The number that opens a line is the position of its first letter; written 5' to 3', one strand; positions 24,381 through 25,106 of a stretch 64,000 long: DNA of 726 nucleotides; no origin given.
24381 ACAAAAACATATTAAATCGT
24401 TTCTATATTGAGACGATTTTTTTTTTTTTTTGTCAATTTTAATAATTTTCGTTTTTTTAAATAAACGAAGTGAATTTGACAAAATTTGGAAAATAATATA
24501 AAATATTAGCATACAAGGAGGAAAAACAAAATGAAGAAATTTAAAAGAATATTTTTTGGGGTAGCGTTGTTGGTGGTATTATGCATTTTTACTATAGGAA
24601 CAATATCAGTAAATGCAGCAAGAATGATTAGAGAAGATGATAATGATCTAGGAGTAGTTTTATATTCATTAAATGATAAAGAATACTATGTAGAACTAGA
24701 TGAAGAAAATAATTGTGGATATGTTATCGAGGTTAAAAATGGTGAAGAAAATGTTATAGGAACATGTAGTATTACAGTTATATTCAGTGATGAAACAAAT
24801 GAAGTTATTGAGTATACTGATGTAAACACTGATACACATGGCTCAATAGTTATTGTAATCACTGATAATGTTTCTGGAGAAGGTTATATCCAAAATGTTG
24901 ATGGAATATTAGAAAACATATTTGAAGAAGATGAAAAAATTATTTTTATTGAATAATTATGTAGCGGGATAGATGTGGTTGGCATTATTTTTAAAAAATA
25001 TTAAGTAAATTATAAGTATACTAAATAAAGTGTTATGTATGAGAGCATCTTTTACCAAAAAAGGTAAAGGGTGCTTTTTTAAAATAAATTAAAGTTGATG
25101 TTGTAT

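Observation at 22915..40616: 16.6-kb serine-recombinase element interrupts an XRE/TPR regulator gene; excision would restore it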

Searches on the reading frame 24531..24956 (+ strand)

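Call 4: search_protein_families(library=pfam, proteins=[window:24531-24956:+], max_evalue=0.01)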
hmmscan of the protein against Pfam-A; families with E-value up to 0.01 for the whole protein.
window:24531-24956:+ (141 aa): 0 families

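Call 36: search_protein_families(library=ncbifam, proteins=[window:24531-24956:+], max_evalue=0.001)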
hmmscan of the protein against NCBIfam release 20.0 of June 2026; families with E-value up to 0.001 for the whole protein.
window:24531-24956:+ (141 aa): 0 families

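Call 41: search_protein_families(library=phrogs, proteins=[window:24531-24956:+], max_evalue=0.01)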
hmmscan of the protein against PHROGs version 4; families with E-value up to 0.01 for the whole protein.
window:24531-24956:+ (141 aa): 0 families

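Call 63: search_protein_families(library=pfam, proteins=[window:24531-24956:+], max_evalue=5)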
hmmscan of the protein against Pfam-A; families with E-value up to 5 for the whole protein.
window:24531-24956:+ (141 aa): 1 family
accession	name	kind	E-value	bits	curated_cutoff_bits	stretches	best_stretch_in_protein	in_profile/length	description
PF02369.22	Big_1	-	0.1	13.2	34.9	1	67-117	24-73/93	Bacterial Ig-like domain (group 1)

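Call 64: search_protein_families(library=padloc, proteins=[window:24531-24956:+], max_evalue=0.001)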
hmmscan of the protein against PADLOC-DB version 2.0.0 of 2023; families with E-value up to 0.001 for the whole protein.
window:24531-24956:+ (141 aa): 0 families
